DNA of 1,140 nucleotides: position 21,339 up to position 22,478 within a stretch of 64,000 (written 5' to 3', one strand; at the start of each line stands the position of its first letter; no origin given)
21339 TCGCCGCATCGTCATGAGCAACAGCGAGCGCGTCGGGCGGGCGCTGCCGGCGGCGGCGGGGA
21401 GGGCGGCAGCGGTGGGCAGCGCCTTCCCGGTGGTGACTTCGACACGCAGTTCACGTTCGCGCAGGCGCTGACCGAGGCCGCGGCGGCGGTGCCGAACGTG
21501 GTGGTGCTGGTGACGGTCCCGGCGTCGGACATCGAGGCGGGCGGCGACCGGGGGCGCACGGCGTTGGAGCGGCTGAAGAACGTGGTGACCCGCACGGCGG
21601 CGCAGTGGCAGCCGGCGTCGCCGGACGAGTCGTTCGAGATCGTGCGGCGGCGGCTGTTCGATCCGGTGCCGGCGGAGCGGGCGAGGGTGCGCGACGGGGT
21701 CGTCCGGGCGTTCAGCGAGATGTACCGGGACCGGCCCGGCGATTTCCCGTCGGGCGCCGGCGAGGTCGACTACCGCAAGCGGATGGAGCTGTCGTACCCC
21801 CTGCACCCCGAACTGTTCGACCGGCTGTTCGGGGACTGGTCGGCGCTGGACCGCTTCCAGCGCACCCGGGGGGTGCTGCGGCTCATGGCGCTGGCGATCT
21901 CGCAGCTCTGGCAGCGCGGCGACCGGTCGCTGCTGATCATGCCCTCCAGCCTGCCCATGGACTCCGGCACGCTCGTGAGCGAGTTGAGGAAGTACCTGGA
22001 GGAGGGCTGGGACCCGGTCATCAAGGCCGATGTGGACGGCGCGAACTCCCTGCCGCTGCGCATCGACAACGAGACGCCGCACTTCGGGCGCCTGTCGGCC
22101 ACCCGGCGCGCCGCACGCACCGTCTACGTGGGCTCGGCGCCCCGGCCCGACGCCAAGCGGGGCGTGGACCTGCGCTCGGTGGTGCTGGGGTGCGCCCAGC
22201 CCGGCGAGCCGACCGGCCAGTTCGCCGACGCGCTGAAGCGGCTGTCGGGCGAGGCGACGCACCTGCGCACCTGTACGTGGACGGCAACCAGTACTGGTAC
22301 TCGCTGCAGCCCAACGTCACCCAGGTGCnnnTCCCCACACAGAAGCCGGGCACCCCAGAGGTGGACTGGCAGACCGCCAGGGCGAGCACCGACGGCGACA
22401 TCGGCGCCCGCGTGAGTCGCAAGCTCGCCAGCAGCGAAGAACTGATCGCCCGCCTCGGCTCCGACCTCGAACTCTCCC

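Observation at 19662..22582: Decayed DUF1156-methylase / DUF499-ATPase defence-type module, split by a toxin-antitoxin cassette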

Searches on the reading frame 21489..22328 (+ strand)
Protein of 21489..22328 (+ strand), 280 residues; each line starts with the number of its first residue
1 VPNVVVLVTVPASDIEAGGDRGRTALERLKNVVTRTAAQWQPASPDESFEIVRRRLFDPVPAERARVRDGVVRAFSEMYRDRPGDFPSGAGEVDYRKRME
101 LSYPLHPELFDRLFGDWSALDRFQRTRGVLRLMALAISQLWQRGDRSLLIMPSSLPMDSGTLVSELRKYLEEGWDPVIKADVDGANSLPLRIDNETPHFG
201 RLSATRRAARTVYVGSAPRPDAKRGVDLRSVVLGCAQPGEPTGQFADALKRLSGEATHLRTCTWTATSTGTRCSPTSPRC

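Call 5: search_protein_families(library=pfam, proteins=[window:21489-22328:+], max_evalue=0.1)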
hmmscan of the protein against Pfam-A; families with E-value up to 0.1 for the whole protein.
window:21489-22328:+ (280 aa): 1 family
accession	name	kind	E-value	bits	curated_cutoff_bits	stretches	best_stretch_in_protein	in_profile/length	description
PF04465.17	DUF499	-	4.4e-07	28.5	23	1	5-157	137-288/1024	Protein of unknown function (DUF499)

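Call 6: search_protein_families(library=padloc, proteins=[window:21489-22328:+], max_evalue=0.1)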
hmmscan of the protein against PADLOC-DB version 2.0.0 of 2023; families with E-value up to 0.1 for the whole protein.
window:21489-22328:+ (280 aa): 2 families
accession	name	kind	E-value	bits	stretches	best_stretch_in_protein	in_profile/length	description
PDLC00662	HmaC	-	5.1e-99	330.8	1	2-260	237-495/941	AAA+ ATPase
PDLC02192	DUF499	-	1.6e-06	24.3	1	2-166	209-372/1022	-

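Call 7: find_homologous_proteins(query=window:21489-22328:+)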
Query window:21489-22328:+ (280 aa): 488 proteins with E <= 0.001 among 4682 candidates; the best 120 are listed.
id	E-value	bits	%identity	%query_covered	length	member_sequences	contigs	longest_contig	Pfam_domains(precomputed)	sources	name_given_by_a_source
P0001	5.5e-122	425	80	82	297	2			PF04465.18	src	-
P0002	3.1e-102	360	64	98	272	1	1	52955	-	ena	-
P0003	4.3e-100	353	59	93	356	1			PF04465.18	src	-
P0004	4.5e-100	353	59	92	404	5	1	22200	PF04465.18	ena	-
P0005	4.0e-98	347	60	93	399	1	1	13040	PF04465.18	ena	-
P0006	1.2e-97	345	82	65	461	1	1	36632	-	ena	-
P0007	4.4e-97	343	58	92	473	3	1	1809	PF04465.18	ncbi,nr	ncbi:MAG TPA: DUF499 domain-containing protein, partial [Baekduia sp.]|nr:DUF499 domain-containing p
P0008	1.7e-96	341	59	91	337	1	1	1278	PF04465.18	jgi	jgi:predicted AAA+ superfamily ATPase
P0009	4.0e-96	340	58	93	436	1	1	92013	PF04465.18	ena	-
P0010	8.9e-96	339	73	71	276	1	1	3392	-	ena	-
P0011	5.1e-92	327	61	93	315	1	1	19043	PF04465.18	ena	-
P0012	7.6e-92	326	54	98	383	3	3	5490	PF04465.18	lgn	-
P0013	2.0e-91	325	69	76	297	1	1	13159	-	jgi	jgi:hypothetical protein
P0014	4.2e-91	324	81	63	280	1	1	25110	PF04465.18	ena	-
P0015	3.3e-90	321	55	92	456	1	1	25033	PF04465.18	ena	-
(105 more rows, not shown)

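Call 10: find_related_loci(query=window:21489-22328:+, collection=genome_contigs, flank=10000)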
Query window:21489-22328:+ (280 aa) in genome_contigs; peptide patterns used: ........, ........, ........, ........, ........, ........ (x = any residue, [..] = any of these).
245 stretches matched a pattern; 110 encode a relative of the query (tblastn E <= 1e-3); the best 80 are kept; 80 distinct loci.
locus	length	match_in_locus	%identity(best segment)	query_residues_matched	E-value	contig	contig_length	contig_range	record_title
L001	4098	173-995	91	2-278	4e-164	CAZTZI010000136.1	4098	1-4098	MAG TPA_asm: uncultured Acidimicrobiales bacterium isolate SRP338948_co1_155 genome assembly, contig: k141_162834, whole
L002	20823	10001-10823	90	2-278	2e-157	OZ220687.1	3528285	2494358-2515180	MAG: Acidimicrobiales bacterium isolate 3e3f92a6-18ad-429f-812c-c77ddcffca8d genome assembly, chromosome: 1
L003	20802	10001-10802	91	9-278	5e-156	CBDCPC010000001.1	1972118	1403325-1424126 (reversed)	MAG: Acidimicrobiales bacterium isolate 643f2b38-666c-4a97-807c-f766906f6415 genome assembly, contig: contig_1, whole ge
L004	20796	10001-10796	93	11-278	5e-156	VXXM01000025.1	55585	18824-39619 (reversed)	MAG: Acidimicrobiia bacterium isolate SB0668_bin_6 NODE_285_length_55585_cov_23.663983, whole genome shotgun sequence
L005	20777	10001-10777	85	1-259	9e-153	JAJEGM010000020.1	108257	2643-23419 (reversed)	MAG: Acidimicrobiia bacterium isolate p16x57bins.12 k141_79866, whole genome shotgun sequence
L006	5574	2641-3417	83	1-259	2e-152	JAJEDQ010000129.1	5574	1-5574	MAG: Acidimicrobiia bacterium isolate p16x33bins.34 k141_389132, whole genome shotgun sequence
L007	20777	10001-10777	83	1-259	7e-151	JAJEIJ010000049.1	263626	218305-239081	MAG: Acidimicrobiia bacterium isolate p16x65bins.37 k141_796568, whole genome shotgun sequence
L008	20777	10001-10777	84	1-259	2e-150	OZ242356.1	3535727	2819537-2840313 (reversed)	MAG: Acidimicrobiales bacterium isolate 1ff3c0e0-a0fb-4382-b91d-522820076fd5 genome assembly, chromosome: 1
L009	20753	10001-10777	84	1-259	3e-150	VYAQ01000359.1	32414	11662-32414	MAG: Gemmatimonadetes bacterium isolate SB0672_bin_21 NODE_222_length_32414_cov_14.186841, whole genome shotgun sequence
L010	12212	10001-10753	86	9-259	1e-149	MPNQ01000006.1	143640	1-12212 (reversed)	MAG: marine group bacterium Sva0996 bin134 NODE_168_length_143640_cov_18.7144_ID_335, whole genome shotgun sequence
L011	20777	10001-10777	83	1-259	1e-149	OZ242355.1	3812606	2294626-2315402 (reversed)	MAG: Acidimicrobiales bacterium isolate 104998a1-4135-4d78-96d2-be0913496795 genome assembly, chromosome: 1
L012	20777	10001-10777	83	1-259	2e-149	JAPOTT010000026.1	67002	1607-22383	MAG: bacterium isolate CAR3_bin_7 NODE_135_length_67002_cov_15.0396, whole genome shotgun sequence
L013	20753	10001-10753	84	9-259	8e-148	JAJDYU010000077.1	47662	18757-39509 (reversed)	MAG: Acidimicrobiia bacterium isolate jk18x34bins.52 k141_89032, whole genome shotgun sequence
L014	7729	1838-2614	83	1-259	7e-148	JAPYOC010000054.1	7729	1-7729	MAG: Candidatus Poriferisocius aerobius isolate m_cahh6 Seq54, whole genome shotgun sequence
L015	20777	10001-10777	81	1-259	7e-148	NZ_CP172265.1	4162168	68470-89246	Aquihabitans daechungensis strain DSM 27986 chromosome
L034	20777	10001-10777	80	1-259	1e-143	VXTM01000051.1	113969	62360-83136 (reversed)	MAG: Acidimicrobiaceae bacterium isolate SB0665_bin_5 NODE_114_length_113969_cov_51.213380, whole genome shotgun sequenc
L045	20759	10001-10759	81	7-259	1e-139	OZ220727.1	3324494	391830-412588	MAG: Acidimicrobiales bacterium isolate 4f57d8d1-ca55-459d-b062-bfd716ad4e26 genome assembly, chromosome: 1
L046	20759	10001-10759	80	7-259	4e-139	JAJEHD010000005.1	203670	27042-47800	MAG: Acidimicrobiia bacterium isolate p16x60bins.22 k141_243368, whole genome shotgun sequence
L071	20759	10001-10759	79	7-259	3e-136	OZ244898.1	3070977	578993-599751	MAG: Candidatus Aldehydirespiratoraceae bacterium isolate f42316b8-8bff-4a9a-a819-47b04988829c genome assembly, chromoso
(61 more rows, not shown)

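Call 15: search_protein_families(library=padloc, proteins=[L004:34-3633:+, L004:3730-5655:+, L004:5864-8602:+, L004:8780-12028:+, L004:12035-13213:+, L002:5960-8785:+, L002:8807-12058:+, L002:3567-4955:+, L002:4642-5529:+], max_evalue=0.001)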
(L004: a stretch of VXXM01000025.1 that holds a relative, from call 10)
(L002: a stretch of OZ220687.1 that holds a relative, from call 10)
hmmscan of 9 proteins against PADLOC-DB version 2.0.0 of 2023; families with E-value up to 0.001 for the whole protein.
L004:34-3633:+ (1200 aa): 58 families (the best 25 are shown)
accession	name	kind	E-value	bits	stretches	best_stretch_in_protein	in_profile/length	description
PDLC00659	HmaA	-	0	1287.9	1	14-1198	3-1171/1176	SNF2 helicase / DEAD-box helicase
PDLC02620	DrmD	-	2.4e-116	388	1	109-801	94-738/1060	DrmD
PDLC02621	DrmD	-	6.4e-100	333.9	1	111-876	118-852/1040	DrmD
PDLC02504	BrxHI|BrxHII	-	7.7e-94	313.4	2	544-1053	485-970/971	BrxHII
PDLC02500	BrxHI|BrxHII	-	1.2e-88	296.7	2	106-511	82-470/933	BrxHI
PDLC02572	DrmA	-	2e-64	216.1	2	126-420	129-429/1043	DrmA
PDLC02623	DrmD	-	8.3e-62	207.2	3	544-701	530-680/1040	DrmD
PDLC02632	DrmD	-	2.5e-55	186.2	2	112-420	123-432/662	DrmD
PDLC02634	DrmD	-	2.1e-51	172.7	2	108-494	85-453/900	DrmD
PDLC02619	DrmD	-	5.3e-51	171.7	2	102-496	20-389/872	DrmD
PDLC02633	DrmD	-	1.6e-48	163.3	1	113-655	126-643/839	DrmD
PDLC02840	DpdE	-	2e-47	160.1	2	101-300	146-322/1091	DpdE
PDLC02624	DrmD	-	1.2e-41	141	2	152-423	1-276/652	DrmD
PDLC02843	DpdE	-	5.9e-41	138.3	2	106-300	150-317/1091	DpdE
PDLC02846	DpdE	-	1.3e-37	127.3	2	106-300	154-342/1034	DpdE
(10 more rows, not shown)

L004:3730-5655:+ (642 aa): 49 families (the best 25 are shown)
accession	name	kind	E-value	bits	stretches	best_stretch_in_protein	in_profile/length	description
PDLC00117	GajB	-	1.7e-38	130.5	3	516-583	508-576/604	UrvD helicase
PDLC03802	RTasHel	-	1.2e-34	118.2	2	21-279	14-275/675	DRT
PDLC00132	GajB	-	5.8e-31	105.8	3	451-582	475-601/625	UrvD helicase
PDLC00114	GajB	-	8.7e-27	91.9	3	484-584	513-614/635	UrvD helicase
PDLC00123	GajB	-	1.1e-24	85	2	192-278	177-260/540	UrvD helicase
PDLC00119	GajB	-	5.8e-23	79.6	2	192-274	219-297/565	UrvD helicase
PDLC00104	GajB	-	7.3e-23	79.1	2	15-362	6-333/574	UrvD helicase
PDLC00121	GajB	-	4.2e-22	76.4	2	192-282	203-288/565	UrvD helicase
PDLC00122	GajB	-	8.9e-22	75.7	2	192-279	163-249/502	UrvD helicase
PDLC00127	GajB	-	2.6e-21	73.8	2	17-234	13-247/594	UrvD helicase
PDLC00130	GajB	-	2.8e-21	73.4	2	192-293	206-301/589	UrvD helicase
PDLC00103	GajB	-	4.5e-21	73.4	2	519-584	517-579/612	UrvD helicase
PDLC00112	GajB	-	6e-20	69.4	2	192-269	212-287/581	UrvD helicase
PDLC00129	GajB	-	5e-19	66.3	2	192-287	227-320/594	UrvD helicase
PDLC00108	GajB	-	5.7e-19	66.4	2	519-582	352-415/445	UrvD helicase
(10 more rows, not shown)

L004:5864-8602:+ (913 aa): 11 families
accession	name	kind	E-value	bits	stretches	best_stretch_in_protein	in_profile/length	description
PDLC00660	HmaB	-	0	1077.7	1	8-905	9-954/967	DNA-adenine methylase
PDLC00661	HmaB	-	0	1061.9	1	8-905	8-960/973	DNA-adenine methylase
PDLC03233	MTase_II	-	3e-35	119.9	1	8-742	32-712/731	Type II methyltransferase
PDLC03352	MTase_II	-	4.3e-33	112.2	2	369-554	412-600/1023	Type II methyltransferase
PDLC02189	DUF1156_MTase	-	4e-24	82.9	2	435-701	469-704/944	-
PDLC03314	MTase_II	-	2e-12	44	2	432-676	463-680/944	Type II methyltransferase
PDLC03364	MTase_II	-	2.4e-05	21.5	1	110-155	56-100/380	Type II methyltransferase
PDLC03319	MTase_II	-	3.9e-05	20.7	1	101-157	12-67/503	Type II methyltransferase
PDLC03322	MTase_II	-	0.00016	18.6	1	117-153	68-104/446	Type II methyltransferase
PDLC03345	MTase_II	-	0.00025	17.5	1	117-157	52-92/581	Type II methyltransferase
PDLC03367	MTase_II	-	0.00042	16.7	0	117-156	45-84/633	Type II methyltransferase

L004:8780-12028:+ (1083 aa): 2 families
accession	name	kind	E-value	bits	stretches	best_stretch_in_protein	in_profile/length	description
PDLC00662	HmaC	-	6.5e-280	929.4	1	163-1083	3-940/941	AAA+ ATPase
PDLC02192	DUF499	-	7.7e-30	101.4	1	203-846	33-639/1022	-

L004:12035-13213:+ (393 aa): 0 families

L002:5960-8785:+ (942 aa): 11 families
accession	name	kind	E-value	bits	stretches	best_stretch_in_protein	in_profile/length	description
PDLC00660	HmaB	-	0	1049.1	1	7-922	10-953/967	DNA-adenine methylase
PDLC00661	HmaB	-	0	1020.6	1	7-921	9-958/973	DNA-adenine methylase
PDLC03233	MTase_II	-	2.1e-30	103.9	2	365-761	355-713/731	Type II methyltransferase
PDLC03352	MTase_II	-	2.3e-30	103.2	2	358-570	401-599/1023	Type II methyltransferase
PDLC02189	DUF1156_MTase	-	1.1e-18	64.9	2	113-154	165-206/944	-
PDLC03314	MTase_II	-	1.6e-11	41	2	541-691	551-677/944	Type II methyltransferase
PDLC03364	MTase_II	-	3.1e-05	21.1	1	109-153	57-100/380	Type II methyltransferase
PDLC03322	MTase_II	-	8.6e-05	19.6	1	114-151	67-104/446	Type II methyltransferase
PDLC03319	MTase_II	-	0.0002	18.3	0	103-155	16-67/503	Type II methyltransferase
PDLC03345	MTase_II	-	0.00065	16.1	1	115-155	52-92/581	Type II methyltransferase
PDLC03380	MTase_II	-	0.00093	16.5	0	113-153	58-98/393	Type II methyltransferase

L002:8807-12058:+ (1084 aa): 2 families
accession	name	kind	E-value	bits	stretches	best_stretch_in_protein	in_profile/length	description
PDLC00662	HmaC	-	3.1e-277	920.6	1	163-1084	3-940/941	AAA+ ATPase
PDLC02192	DUF499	-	3e-29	99.5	1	203-844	33-637/1022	-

L002:3567-4955:+ (463 aa): 0 families

L002:4642-5529:+ (296 aa): 0 families

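Call 16: search_protein_families(library=pfam, proteins=[L004:34-3633:+, L004:3730-5655:+, L004:5864-8602:+, L004:8780-12028:+, L004:12035-13213:+, L002:3567-4955:+, L002:4642-5529:+], max_evalue=0.001)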
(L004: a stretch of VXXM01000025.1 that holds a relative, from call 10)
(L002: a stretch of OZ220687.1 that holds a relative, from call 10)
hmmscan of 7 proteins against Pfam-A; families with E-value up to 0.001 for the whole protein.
L004:34-3633:+ (1200 aa): 6 families
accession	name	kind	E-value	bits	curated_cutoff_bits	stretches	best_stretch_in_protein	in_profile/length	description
PF00271.37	Helicase_C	-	8.8e-23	81.1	23.5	1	544-642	16-110/110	Helicase conserved C-terminal domain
PF00176.29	SNF2-rel_dom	-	1.1e-16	61.3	24.9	1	136-301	21-184/290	SNF2-related domain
PF04851.21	ResIII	-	8.1e-15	55.5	22.5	1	113-281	2-163/164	Type III restriction enzyme, res subunit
PF13020.12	NOV_C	-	1.5e-13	51.1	22.1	1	1078-1161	3-83/91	Protein NO VEIN, C-terminal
PF00270.35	DEAD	-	7e-10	39.3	26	1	134-281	16-161/167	DEAD/DEAH box helicase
PF16203.11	ERCC3_RAD25_C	-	0.00064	19.5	27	0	545-659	62-174/248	ERCC3/RAD25/XPB C-terminal helicase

L004:3730-5655:+ (642 aa): 7 families
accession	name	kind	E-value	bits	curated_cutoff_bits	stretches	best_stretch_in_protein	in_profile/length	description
PF00580.27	UvrD-helicase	-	3.6e-30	106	23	2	15-126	3-112/271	UvrD/REP helicase N-terminal domain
PF13361.12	UvrD_C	-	1.8e-23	84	25.6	1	463-583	231-349/350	UvrD-like helicase C-terminal domain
PF13245.12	AAA_19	-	9.2e-17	61.9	25.1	1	23-235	9-134/134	AAA domain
PF01443.25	Viral_helicase1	-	3.7e-10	40.4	21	0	518-578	172-225/228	Viral superfamily 1 RNA helicase core domain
PF13538.12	UvrD_C_2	-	2.3e-09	37.4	27.4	1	525-579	4-51/52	UvrD-like helicase C-terminal domain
PF13604.12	AAA_30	-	5.4e-08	33.2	27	1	13-93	6-80/191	AAA domain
PF13087.12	AAA_12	-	0.00041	20.4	27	1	514-579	130-190/195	AAA domain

L004:5864-8602:+ (913 aa): 1 family
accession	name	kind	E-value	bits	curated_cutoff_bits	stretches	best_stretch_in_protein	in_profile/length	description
PF06634.17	DUF1156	-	5.1e-29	100.7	24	1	14-82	1-72/73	Protein of unknown function (DUF1156)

L004:8780-12028:+ (1083 aa): 2 families
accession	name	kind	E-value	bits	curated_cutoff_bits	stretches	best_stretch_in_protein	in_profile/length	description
PF04465.17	DUF499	-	4.7e-23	81.4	23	1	300-931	37-695/1024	Protein of unknown function (DUF499)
PF18731.6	HEPN_Swt1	-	6.7e-22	78.4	27.5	1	11-117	1-113/115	Swt1-like HEPN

L004:12035-13213:+ (393 aa): 0 families

L002:3567-4955:+ (463 aa): 0 families

L002:4642-5529:+ (296 aa): 0 families

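Call 37: search_protein_families(library=pfam, proteins=[L010:7946-8371:-, L010:8329-8589:-, L013:8349-8756:+, L034:8151-8633:+, L045:8010-8267:-, L045:8281-8808:-, L046:7886-8281:-, L046:8281-8547:-, L071:8148-8399:+, L071:8412-8672:+], max_evalue=0.01)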
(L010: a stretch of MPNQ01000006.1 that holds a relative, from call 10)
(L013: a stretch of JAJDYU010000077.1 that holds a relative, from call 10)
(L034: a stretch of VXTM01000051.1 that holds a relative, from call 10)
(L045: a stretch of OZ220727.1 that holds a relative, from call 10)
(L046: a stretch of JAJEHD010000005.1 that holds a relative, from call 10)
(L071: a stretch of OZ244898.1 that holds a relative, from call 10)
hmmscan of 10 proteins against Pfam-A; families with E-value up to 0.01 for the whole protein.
L010:7946-8371:- (142 aa): 0 families

L010:8329-8589:- (87 aa): 0 families

L013:8349-8756:+ (136 aa): 1 family
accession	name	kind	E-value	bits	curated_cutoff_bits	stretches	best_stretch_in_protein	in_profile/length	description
PF01850.27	PIN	-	3.4e-12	47.5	23.6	1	7-117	2-113/120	PIN domain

L034:8151-8633:+ (161 aa): 2 families
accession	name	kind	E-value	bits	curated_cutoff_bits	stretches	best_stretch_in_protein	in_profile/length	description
PF01850.27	PIN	-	9.4e-05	23.5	23.6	1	27-135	2-113/120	PIN domain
PF25074.1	DUF7798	-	0.0058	16.8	27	1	105-153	85-133/272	Domain of unknown function (DUF7798)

L045:8010-8267:- (86 aa): 1 family
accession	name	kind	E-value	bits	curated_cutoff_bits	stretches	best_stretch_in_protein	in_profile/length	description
PF13711.11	DUF4160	-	1e-22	80.5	23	1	9-70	1-64/65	Domain of unknown function (DUF4160)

L045:8281-8808:- (176 aa): 1 family
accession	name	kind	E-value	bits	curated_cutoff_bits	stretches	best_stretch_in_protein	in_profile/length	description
PF10387.14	DUF2442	-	0.0027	18.3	23.9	0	83-155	1-67/72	Protein of unknown function (DUF2442)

L046:7886-8281:- (132 aa): 1 family
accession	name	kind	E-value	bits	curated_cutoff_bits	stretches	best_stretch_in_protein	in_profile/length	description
PF02661.23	Fic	-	1.5e-09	39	24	1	5-86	2-92/93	Fic/DOC family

L046:8281-8547:- (89 aa): 2 families
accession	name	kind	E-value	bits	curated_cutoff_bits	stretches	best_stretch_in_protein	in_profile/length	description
PF07704.17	PSK_trans_fac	-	0.00083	20.7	28.3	1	36-82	13-61/82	Rv0623-like transcription factor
PF05534.18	HicB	-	0.0087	16.4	21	0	26-55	21-50/51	HicB family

L071:8148-8399:+ (84 aa): 1 family
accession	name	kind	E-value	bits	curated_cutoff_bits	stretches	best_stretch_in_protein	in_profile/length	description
PF02604.26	PhdYeFM_antitox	-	2.9e-18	65.8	29.8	1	3-72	2-71/74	Antitoxin Phd_YefM, type II toxin-antitoxin system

L071:8412-8672:+ (87 aa): 3 families
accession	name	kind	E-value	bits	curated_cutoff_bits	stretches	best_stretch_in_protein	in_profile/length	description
PF05016.21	ParE_toxin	-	1.9e-10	41.6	23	1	5-84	2-89/89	ParE toxin of type II toxin-antitoxin system, parDE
PF05973.20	Gp49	-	0.00018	21.9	23.9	1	14-78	3-71/90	Phage derived protein Gp49-like (DUF891)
PF15781.12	ParE-like_toxin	-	0.0093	16.4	28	0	7-85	4-84/87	ParE-like toxin of type II bacterial toxin-antitoxin system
